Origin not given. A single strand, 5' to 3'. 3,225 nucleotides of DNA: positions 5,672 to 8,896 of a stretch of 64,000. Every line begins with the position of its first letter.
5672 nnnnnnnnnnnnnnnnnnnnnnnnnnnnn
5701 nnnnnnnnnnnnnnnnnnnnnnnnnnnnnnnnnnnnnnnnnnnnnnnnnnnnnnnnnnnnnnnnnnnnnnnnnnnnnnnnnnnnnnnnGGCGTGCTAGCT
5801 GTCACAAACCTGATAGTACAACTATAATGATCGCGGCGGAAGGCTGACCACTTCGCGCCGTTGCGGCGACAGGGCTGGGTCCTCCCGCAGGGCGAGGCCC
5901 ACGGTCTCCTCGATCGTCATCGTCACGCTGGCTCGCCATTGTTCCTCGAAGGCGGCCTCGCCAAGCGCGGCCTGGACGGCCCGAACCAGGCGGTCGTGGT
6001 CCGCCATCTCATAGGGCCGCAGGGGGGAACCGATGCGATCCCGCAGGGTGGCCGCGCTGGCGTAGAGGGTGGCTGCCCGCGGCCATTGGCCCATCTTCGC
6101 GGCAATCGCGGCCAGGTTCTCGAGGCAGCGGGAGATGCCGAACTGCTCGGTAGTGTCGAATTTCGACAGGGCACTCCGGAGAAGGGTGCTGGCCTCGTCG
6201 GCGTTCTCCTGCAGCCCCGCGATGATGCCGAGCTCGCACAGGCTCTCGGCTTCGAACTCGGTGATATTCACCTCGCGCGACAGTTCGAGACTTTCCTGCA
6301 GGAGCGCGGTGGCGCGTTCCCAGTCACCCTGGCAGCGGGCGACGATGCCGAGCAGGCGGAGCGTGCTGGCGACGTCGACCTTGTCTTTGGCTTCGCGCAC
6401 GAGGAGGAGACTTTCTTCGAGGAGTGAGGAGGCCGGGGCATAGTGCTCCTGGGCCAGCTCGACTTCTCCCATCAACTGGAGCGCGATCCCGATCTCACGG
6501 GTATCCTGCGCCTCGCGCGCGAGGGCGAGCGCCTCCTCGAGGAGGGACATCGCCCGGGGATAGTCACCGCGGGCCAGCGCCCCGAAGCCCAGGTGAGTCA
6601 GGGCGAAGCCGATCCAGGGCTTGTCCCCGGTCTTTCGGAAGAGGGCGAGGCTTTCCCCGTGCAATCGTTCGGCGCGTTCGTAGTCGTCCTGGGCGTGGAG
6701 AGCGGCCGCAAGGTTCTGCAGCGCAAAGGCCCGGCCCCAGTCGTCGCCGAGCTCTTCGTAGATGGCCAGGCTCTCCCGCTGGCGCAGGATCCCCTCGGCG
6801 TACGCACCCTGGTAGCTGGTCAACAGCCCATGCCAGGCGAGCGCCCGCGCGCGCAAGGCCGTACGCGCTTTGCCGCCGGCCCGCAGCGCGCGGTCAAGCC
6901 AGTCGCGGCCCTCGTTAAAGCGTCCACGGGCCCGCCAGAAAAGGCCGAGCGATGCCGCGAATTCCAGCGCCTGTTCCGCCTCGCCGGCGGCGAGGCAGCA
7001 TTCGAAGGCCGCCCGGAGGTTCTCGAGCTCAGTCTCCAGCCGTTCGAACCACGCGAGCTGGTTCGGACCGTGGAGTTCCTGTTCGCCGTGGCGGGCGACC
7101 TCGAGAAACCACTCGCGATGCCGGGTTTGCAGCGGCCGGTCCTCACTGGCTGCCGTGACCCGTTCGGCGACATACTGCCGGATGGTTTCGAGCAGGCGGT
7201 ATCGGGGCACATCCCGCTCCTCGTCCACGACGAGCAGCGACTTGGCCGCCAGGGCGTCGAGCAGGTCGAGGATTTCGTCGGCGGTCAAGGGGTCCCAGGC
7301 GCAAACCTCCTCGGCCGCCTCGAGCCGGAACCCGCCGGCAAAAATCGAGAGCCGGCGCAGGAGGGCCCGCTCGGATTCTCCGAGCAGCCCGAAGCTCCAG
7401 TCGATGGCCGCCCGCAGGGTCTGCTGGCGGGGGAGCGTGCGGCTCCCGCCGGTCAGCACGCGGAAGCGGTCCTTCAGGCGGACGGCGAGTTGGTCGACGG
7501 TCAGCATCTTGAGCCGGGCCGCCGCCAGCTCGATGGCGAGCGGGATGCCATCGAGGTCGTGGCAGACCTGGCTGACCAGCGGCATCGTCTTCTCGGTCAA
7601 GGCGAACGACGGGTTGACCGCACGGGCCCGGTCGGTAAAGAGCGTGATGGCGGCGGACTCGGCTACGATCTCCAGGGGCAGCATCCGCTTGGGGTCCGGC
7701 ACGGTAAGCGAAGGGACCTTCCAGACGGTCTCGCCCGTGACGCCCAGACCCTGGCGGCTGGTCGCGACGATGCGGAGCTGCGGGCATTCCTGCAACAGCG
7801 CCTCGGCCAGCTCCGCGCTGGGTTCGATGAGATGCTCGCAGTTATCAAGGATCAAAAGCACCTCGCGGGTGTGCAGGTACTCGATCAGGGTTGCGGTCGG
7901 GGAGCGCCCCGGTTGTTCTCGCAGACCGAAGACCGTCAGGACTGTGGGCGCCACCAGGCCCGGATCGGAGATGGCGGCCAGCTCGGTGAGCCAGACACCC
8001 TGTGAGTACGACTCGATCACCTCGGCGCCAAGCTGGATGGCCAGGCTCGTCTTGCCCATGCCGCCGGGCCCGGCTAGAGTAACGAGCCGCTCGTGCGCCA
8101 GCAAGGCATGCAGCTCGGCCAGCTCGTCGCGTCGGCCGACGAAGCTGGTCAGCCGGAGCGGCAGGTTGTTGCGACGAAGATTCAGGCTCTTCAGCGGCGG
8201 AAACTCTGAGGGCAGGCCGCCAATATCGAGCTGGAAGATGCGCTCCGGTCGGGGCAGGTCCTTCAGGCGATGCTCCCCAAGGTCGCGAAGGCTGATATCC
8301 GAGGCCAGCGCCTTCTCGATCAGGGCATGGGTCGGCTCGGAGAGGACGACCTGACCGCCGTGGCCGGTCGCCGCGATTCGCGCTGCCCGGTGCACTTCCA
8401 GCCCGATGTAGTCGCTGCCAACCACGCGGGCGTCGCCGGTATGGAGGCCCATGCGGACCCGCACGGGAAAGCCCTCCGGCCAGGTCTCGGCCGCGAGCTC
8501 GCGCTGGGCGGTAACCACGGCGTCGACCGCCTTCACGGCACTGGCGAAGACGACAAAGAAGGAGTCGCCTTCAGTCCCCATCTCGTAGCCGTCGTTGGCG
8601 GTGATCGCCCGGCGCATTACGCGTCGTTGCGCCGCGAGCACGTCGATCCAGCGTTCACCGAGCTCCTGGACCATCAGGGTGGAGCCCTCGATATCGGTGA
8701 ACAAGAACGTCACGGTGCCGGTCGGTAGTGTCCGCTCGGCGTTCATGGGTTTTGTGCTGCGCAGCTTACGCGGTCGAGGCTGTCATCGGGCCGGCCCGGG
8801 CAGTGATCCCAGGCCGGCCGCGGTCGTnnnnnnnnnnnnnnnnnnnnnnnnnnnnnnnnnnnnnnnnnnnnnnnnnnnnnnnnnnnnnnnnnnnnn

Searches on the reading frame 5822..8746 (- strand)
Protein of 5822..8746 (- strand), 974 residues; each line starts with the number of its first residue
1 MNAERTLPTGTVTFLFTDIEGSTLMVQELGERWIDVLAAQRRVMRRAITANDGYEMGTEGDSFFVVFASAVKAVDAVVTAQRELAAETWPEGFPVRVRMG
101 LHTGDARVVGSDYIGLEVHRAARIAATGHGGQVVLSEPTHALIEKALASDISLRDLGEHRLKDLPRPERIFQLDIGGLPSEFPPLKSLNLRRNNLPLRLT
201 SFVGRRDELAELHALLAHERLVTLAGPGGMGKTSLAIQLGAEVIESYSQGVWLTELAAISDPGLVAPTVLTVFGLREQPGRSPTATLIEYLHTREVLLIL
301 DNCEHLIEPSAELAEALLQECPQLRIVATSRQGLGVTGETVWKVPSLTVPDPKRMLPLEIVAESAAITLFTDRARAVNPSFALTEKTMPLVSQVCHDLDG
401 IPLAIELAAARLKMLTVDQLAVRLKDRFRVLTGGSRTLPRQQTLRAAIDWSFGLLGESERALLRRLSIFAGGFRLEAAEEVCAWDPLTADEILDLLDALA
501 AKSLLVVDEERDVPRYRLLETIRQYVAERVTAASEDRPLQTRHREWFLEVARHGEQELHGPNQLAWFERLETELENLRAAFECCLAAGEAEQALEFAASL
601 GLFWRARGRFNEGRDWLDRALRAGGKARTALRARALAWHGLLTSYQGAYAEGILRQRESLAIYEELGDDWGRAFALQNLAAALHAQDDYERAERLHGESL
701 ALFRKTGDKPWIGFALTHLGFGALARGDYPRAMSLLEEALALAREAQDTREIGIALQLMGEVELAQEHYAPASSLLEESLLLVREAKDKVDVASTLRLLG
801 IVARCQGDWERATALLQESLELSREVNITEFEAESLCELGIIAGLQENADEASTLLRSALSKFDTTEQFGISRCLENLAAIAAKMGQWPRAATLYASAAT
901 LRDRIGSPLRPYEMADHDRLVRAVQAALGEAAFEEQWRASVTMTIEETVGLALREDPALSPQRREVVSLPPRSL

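Call 3: search_protein_families(library=pfam, proteins=[window:5822-8746:-], max_evalue=10)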
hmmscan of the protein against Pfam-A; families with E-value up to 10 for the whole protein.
window:5822-8746:- (974 aa): 26 families (the best 25 are shown)
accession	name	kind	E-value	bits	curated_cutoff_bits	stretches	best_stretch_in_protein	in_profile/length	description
PF13424.12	TPR_12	-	2.5e-37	127.3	30.1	8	675-745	4-77/77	Tetratricopeptide repeat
PF13374.12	TPR_10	-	1.6e-18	66.5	27.5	5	792-826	1-35/42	Tetratricopeptide repeat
PF07719.23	TPR_2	-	1.9e-13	49.8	27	4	795-823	3-31/34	Tetratricopeptide repeat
PF13176.12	TPR_7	-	1.9e-13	49.7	27.9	4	795-825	1-31/36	Tetratricopeptide repeat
PF00211.25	Guanylate_cyc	-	3e-13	50.2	21.9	1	9-162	6-171/183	Adenylate and Guanylate cyclase catalytic domain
PF17874.7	TPR_MalT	-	1.5e-08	34.8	45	1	639-896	7-264/336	MalT-like TPR region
PF00515.34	TPR_1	-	1.8e-07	31.1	27.8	1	673-702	1-30/34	Tetratricopeptide repeat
PF13401.12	AAA_22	-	2.9e-05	24.8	27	1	218-322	4-105/130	AAA domain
PF13191.12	AAA_16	-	4.5e-05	24.4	32.6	1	202-258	2-60/167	AAA ATPase domain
PF20703.3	nSTAND1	-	0.00015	22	27.1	1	201-332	15-161/379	Novel STAND NTPase 1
PF00931.28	NB-ARC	-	0.00081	19.2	23.5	1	220-413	19-206/248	NB-ARC domain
PF13481.12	AAA_25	-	0.0011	19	27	1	213-244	27-58/195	AAA domain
PF12862.13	ANAPC5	-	0.0016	18.9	23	1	716-758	41-83/91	Anaphase-promoting complex subunit 5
PF05729.18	NACHT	-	0.0051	17.1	26.7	1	220-332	1-130/167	NACHT domain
PF20720.3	nSTAND3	-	0.0056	16.8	27.2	1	211-254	9-52/155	Novel STAND NTPase 3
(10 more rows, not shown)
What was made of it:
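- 5822..8746 (-): Partner gene: class III adenylate/guanylate cyclase domain + STAND NTPase + TPR, 974 aa (NCBI MEO6796299.1). It lies 81 nt downstream on the same strand, with no terminator-like site between the genes. Pfam Guanylate_cyc 3e-13, AAA_22/AAA_16/NB-ARC, TPR_12 2.5e-37 (call 3).
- On NLR-associated amyloid signalling pairs (BASS / HET-s type): The cyclase domain starts at residue 9 (call 3).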

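Call 59: search_protein_families(library=padloc, proteins=[window:5825-8746:-], max_evalue=0.01)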
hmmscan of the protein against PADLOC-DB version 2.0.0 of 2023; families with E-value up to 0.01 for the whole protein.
window:5825-8746:- (974 aa): 3 families
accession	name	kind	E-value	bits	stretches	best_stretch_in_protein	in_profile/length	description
PDLC01169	TPR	-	2.2e-14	51.5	2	676-792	112-227/252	TPR repeats containing protein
PDLC02367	PycC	-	3e-05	21.5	1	12-81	44-114/226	-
PDLC00766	PycC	-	0.007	13.8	0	12-81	44-114/232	Pycsar cyclase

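Call 68: list_cluster_members(proteins=[L002:14308-15753:-, L002:11663-13060:-, L002:6872-10138:-, L001:8809-9816:-, L001:15977-17434:-, window:5825-8746:-, window:10133-12316:+])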
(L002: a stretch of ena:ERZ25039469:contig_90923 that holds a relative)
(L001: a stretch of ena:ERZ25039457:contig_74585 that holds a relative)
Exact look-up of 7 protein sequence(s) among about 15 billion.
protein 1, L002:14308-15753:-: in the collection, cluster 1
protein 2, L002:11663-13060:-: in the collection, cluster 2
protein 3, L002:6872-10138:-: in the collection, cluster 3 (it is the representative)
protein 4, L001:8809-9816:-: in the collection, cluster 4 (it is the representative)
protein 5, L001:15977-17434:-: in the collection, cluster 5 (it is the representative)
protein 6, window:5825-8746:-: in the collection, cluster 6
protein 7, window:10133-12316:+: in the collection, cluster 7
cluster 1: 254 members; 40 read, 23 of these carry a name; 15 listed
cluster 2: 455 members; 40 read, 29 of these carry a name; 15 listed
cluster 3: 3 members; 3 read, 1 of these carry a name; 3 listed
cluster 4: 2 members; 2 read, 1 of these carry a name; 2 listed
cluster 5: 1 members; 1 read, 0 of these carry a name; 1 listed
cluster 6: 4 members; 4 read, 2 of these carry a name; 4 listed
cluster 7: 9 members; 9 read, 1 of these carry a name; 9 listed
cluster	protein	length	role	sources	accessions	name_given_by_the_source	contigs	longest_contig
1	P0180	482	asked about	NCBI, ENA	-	-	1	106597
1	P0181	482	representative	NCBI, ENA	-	-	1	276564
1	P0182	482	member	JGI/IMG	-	glutamine synthetase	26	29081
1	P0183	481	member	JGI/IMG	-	glutamine synthetase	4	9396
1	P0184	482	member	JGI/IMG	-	glutamine synthetase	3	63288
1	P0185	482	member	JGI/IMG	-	glutamine synthetase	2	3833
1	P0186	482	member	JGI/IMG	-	glutamine synthetase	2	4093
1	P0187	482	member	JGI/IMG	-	glutamine synthetase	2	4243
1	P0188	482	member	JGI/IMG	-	glutamine synthetase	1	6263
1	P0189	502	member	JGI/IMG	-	glutamine synthetase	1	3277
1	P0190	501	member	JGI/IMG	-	glutamine synthetase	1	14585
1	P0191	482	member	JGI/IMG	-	glutamine synthetase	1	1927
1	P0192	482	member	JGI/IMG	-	glutamine synthetase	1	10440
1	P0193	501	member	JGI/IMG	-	glutamine synthetase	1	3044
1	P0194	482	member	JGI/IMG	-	glutamine synthetase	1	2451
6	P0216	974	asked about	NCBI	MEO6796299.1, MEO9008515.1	MAG: tetratricopeptide repeat protein [Candidatus Dormibacter sp.]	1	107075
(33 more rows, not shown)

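Call 86: find_homologous_proteins(query=window:5825-8746:-, max_evalue=1e-50)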
Query window:5825-8746:- (974 aa): 7999 proteins with E <= 1e-50 among 8000 candidates; the best 120 are listed.
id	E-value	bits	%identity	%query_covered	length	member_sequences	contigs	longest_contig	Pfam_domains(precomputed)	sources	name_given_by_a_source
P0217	0.0e+0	2001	94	100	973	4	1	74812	PF17874.8,PF00515.35,PF25872.1,PF13424.13,PF13176.13,PF13401.13,PF00211.26,PF07719.24,PF13374.13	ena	-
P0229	0.0e+0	1772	84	99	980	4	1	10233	PF17874.8,PF00515.35,PF25872.1,PF13424.13,PF13176.13,PF13401.13,PF00211.26,PF07719.24,PF13374.13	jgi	jgi:predicted ATPase/class 3 adenylate cyclase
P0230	0.0e+0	1371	67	100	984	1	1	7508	PF17874.8,PF00515.35,PF25872.1,PF13424.13,PF24885.2,PF00211.26,PF07719.24,PF13374.13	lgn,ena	-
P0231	0.0e+0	1147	57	99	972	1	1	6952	PF17874.8,PF25872.1,PF13424.13,PF13401.13,PF00211.26,PF07719.24,PF13191.13,PF13374.13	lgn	-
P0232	0.0e+0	1145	56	98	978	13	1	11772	PF17874.8,PF25872.1,PF13424.13,PF13401.13,PF00211.26,PF07719.24,PF13191.13,PF13374.13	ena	-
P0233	0.0e+0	1127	56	98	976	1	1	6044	PF17874.8,PF25872.1,PF13424.13,PF13401.13,PF00211.26,PF07719.24,PF13191.13,PF13374.13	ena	-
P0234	0.0e+0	1123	56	98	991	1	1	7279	PF17874.8,PF25872.1,PF13424.13,PF00211.26,PF07719.24,PF13374.13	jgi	jgi:predicted ATPase/class 3 adenylate cyclase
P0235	0.0e+0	1117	56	98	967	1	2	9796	PF17874.8,PF25872.1,PF13424.13,PF00211.26,PF07719.24,PF13374.13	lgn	-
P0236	0.0e+0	1116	56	99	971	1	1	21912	PF17874.8,PF25872.1,PF13424.13,PF13176.13,PF00211.26,PF07719.24,PF13191.13,PF13374.13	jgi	jgi:predicted ATPase/class 3 adenylate cyclase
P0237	0.0e+0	1116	56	99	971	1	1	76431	PF17874.8,PF25872.1,PF13424.13,PF00211.26,PF13191.13,PF13374.13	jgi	jgi:predicted ATPase/class 3 adenylate cyclase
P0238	0.0e+0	1115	57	98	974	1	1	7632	PF17874.8,PF25872.1,PF13424.13,PF13401.13,PF00211.26,PF07719.24,PF13191.13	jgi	jgi:predicted ATPase/class 3 adenylate cyclase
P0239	0.0e+0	1112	56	99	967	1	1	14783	PF17874.8,PF25872.1,PF13424.13,PF13432.13,PF00211.26,PF07719.24,PF13191.13,PF13374.13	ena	-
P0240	0.0e+0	1109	55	98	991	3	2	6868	PF17874.8,PF25872.1,PF13424.13,PF00211.26,PF07719.24,PF13374.13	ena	-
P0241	0.0e+0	1107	56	98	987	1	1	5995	PF17874.8,PF25872.1,PF13424.13,PF00211.26,PF07719.24,PF13191.13,PF13374.13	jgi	jgi:predicted ATPase/class 3 adenylate cyclase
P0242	0.0e+0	1106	56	97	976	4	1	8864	PF17874.8,PF25872.1,PF13424.13,PF00211.26,PF07719.24,PF13374.13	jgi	jgi:predicted ATPase/class 3 adenylate cyclase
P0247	0.0e+0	1095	55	98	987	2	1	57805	PF17874.8,PF25872.1,PF13424.13,PF00211.26,PF07719.24,PF13191.13,PF13374.13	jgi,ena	-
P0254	0.0e+0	1061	54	99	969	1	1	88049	PF12862.14,PF17874.8,PF25872.1,PF13424.13,PF13176.13,PF13401.13,PF00211.26,PF07719.24,PF13374.13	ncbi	-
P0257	0.0e+0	1022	53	98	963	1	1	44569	PF17874.8,PF13424.13,PF13401.13,PF20703.4,PF00211.26,PF07719.24,PF13374.13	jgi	jgi:predicted ATPase/class 3 adenylate cyclase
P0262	7.2e-280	949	47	97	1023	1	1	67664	PF25872.1,PF13176.13,PF13401.13,PF20703.4,PF00931.29,PF13191.13,PF13374.13,PF17874.8,PF00515.35,PF13424.13,PF13432.13,PF00211.26,PF13181.13,PF07719.24,PF13481.13,PF13174.13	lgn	-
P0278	8.4e-261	886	46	98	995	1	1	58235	PF25872.1,PF13176.13,PF24885.2,PF13401.13,PF13191.13,PF13374.13,PF07721.21,PF17874.8,PF00515.35,PF13424.13,PF13432.13,PF00211.26,PF13181.13,PF07719.24,PF10817.16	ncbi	-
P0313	7.3e-251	853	48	98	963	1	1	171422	PF17874.8,PF00515.35,PF25872.1,PF13424.13,PF13176.13,PF13401.13,PF00211.26,PF13181.13,PF07719.24,PF00931.29,PF13374.13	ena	-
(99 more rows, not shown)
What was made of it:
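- Cyclase-STAND-TPR genes are extremely abundant: at least 7,999 homologues at E<=1e-50 (call 86).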

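Call 87: find_encoding_contigs(protein=P0237, flank=5000, max_places=1)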
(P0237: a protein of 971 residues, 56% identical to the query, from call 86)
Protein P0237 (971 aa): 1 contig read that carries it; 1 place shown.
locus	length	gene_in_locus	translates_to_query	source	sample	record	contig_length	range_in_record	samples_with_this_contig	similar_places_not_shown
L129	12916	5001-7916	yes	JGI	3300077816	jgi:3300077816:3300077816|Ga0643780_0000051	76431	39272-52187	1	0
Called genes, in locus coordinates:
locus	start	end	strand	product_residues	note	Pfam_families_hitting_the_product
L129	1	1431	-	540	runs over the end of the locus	PF07690:MFS_1, PF05977:MFS_3, PF07690:MFS_1, PF00027:cNMP_binding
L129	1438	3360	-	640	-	PF00282:Pyridoxal_deC, PF00155:Aminotran_1_2 (weak), PF00266:Aminotran_5, PF01212:Beta_elim_lyase (weak), PF00027:cNMP_binding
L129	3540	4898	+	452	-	-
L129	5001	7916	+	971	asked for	PF00211:Guanylate_cyc, PF13191:AAA_16 (weak), PF25872:HTH_77, PF13374:TPR_10 (faint), PF13424:TPR_12 (weak), PF17874:TPR_MalT (weak), PF13424:TPR_12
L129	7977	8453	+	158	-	-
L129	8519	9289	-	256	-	PF09948:PpoB2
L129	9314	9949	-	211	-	PF07040:DUF1326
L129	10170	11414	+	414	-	PF03098:An_peroxidase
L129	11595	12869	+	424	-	PF01566:Nramp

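Call 88: find_encoding_contigs(protein=P0247, flank=5000, max_places=1)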
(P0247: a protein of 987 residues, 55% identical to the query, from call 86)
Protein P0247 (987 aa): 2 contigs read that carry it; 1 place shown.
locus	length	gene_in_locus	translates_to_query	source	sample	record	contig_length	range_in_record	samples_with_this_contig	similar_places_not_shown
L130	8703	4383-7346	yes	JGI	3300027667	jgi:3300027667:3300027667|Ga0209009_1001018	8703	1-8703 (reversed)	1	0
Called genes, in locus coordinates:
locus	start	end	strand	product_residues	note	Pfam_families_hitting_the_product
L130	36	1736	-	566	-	PF07690:MFS_1, PF00027:cNMP_binding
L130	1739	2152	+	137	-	PF00027:cNMP_binding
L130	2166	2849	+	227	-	PF00027:cNMP_binding, PF13545:HTH_Crp_2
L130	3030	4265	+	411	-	-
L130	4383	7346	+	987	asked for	PF00211:Guanylate_cyc, PF13191:AAA_16 (weak), PF25872:HTH_77, PF07719:TPR_2 (faint), PF13374:TPR_10 (faint), PF13424:TPR_12, PF17874:TPR_MalT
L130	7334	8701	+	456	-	?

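Call 89: find_encoding_contigs(protein=P0254, flank=5000, max_places=1)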
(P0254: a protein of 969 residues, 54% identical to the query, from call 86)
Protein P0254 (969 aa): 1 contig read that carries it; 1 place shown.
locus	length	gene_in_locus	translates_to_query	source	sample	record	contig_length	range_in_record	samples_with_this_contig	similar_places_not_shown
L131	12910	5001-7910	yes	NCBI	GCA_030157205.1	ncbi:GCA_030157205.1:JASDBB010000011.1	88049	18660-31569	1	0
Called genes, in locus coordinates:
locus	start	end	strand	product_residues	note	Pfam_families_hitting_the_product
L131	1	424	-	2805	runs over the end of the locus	PF13418:Beta-prop_TYW4, PF24681:Kelch_KLHDC2_KLHL20_DRC7, PF00415:RCC1, PF25390:WD40_RLD, PF13540:RCC1_2, PF00415:RCC1, PF13540:RCC1_2, PF24681:Kelch_KLHDC2_KLHL20_DRC7, +21 more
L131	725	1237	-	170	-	-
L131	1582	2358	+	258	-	PF00027:cNMP_binding, PF00939:Na_sulph_symp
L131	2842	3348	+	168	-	PF03600:CitMHS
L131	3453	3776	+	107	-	-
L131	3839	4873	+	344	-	-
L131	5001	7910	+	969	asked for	PF00211:Guanylate_cyc, PF13374:TPR_10 (faint), PF13401:AAA_22 (weak), PF25872:HTH_77 (weak), PF12862:ANAPC5 (faint), PF17874:TPR_MalT (weak), PF13424:TPR_12, PF17874:TPR_MalT (weak), +2 more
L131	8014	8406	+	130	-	PF07811:TadE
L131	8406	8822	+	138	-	-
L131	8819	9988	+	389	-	-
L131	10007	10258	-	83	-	-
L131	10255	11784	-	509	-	PF01590:GAF (faint)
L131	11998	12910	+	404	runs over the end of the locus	PF07690:MFS_1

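Call 90: find_encoding_contigs(protein=P0257, flank=5000, max_places=1)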
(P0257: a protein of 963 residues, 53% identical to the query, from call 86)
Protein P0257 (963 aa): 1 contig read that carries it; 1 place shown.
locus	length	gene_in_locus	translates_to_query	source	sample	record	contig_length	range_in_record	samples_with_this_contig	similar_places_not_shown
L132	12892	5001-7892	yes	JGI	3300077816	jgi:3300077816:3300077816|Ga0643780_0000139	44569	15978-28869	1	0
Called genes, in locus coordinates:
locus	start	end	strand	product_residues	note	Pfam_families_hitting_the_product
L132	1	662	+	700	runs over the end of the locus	PF00196:GerE, PF20703:nSTAND1 (weak)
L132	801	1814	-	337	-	PF21686:LigD_Prim-Pol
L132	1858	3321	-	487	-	PF13298:LigD_N, PF01068:DNA_ligase_A_M, PF04679:DNA_ligase_A_C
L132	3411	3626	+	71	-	-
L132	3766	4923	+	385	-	-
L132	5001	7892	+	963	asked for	PF00211:Guanylate_cyc, PF20703:nSTAND1 (weak), PF13401:AAA_22 (weak), PF13374:TPR_10 (faint), PF07719:TPR_2 (faint), PF13424:TPR_12, PF17874:TPR_MalT (weak)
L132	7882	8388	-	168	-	PF12867:DinB_2 (weak)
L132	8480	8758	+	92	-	-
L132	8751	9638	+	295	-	PF19597:TrbL_4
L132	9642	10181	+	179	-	PF01551:Peptidase_M23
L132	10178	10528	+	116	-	PF00436:SSB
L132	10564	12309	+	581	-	PF00150:Cellulase, PF02449:Glyco_hydro_42 (weak)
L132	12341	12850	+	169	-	PF27105:Rv1265_N, PF27540:Mb1296_C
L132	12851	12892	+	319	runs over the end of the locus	PF00089:Trypsin, PF13365:Trypsin_2, PF00595:PDZ, PF13180:PDZ_2, PF17820:PDZ_6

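Call 91: find_encoding_contigs(protein=P0262, flank=4000, max_places=1)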
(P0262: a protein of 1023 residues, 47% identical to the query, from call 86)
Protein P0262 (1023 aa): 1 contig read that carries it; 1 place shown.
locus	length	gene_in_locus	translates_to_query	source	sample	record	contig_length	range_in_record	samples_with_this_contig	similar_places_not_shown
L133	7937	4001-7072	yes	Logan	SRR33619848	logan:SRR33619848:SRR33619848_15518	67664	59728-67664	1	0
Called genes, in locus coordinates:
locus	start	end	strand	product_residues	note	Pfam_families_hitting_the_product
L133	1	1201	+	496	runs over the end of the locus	PF00999:Na_H_Exchanger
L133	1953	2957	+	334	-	PF00990:GGDEF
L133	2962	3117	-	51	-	-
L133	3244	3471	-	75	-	-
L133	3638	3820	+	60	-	-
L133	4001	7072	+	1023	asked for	PF00211:Guanylate_cyc, PF25872:HTH_77, PF17874:TPR_MalT, PF13424:TPR_12, PF13424:TPR_12, PF17874:TPR_MalT, PF13424:TPR_12, PF13424:TPR_12, +14 more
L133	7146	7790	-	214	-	-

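Call 92: find_encoding_contigs(protein=P0278, flank=4000, max_places=1)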
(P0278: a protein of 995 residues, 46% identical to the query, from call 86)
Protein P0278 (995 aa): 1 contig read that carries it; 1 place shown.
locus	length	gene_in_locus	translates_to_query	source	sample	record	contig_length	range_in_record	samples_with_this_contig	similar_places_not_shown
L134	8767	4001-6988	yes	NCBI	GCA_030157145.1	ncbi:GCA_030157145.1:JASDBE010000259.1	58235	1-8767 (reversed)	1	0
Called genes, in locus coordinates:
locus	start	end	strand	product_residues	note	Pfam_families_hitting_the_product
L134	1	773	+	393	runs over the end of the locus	PF00162:PGK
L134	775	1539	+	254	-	PF00121:TIM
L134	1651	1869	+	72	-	PF03840:SecG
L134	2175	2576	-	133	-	PF01850:PIN (faint), PF13470:PIN_3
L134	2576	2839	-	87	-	PF01402:RHH_1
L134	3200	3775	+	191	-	-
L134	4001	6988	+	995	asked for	PF00211:Guanylate_cyc, PF13401:AAA_22 (weak), PF25872:HTH_77, PF13424:TPR_12, PF13374:TPR_10, PF13424:TPR_12, PF17874:TPR_MalT, PF13424:TPR_12, +12 more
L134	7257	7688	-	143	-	PF01850:PIN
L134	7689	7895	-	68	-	PF09957:VapB_antitoxin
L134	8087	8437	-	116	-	-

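Call 93: find_encoding_contigs(protein=P0313, flank=4000, max_places=1)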
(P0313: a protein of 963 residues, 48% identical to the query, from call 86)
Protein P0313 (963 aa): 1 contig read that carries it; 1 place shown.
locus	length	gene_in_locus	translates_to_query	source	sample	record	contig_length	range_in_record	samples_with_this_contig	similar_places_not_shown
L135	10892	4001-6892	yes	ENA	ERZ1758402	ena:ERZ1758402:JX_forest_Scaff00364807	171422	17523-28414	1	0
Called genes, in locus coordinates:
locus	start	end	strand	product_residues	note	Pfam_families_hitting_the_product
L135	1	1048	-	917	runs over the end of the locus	PF00211:Guanylate_cyc, PF13401:AAA_22, PF25872:HTH_77, PF13424:TPR_12, PF13374:TPR_10 (weak), PF13424:TPR_12, PF17874:TPR_MalT (weak), PF13424:TPR_12, +4 more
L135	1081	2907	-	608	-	PF05036:SPOR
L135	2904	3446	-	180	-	-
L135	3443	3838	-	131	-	PF07963:N_methyl (weak)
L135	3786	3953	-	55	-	-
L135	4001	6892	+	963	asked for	PF00211:Guanylate_cyc, PF13401:AAA_22 (weak), PF25872:HTH_77, PF13424:TPR_12, PF13424:TPR_12, PF13374:TPR_10 (weak), PF13424:TPR_12, PF13374:TPR_10 (weak), +7 more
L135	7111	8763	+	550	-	PF13088:BNR_2 (weak)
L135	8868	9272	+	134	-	PF07963:N_methyl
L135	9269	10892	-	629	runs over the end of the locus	PF00027:cNMP_binding, PF00939:Na_sulph_symp, PF03600:CitMHS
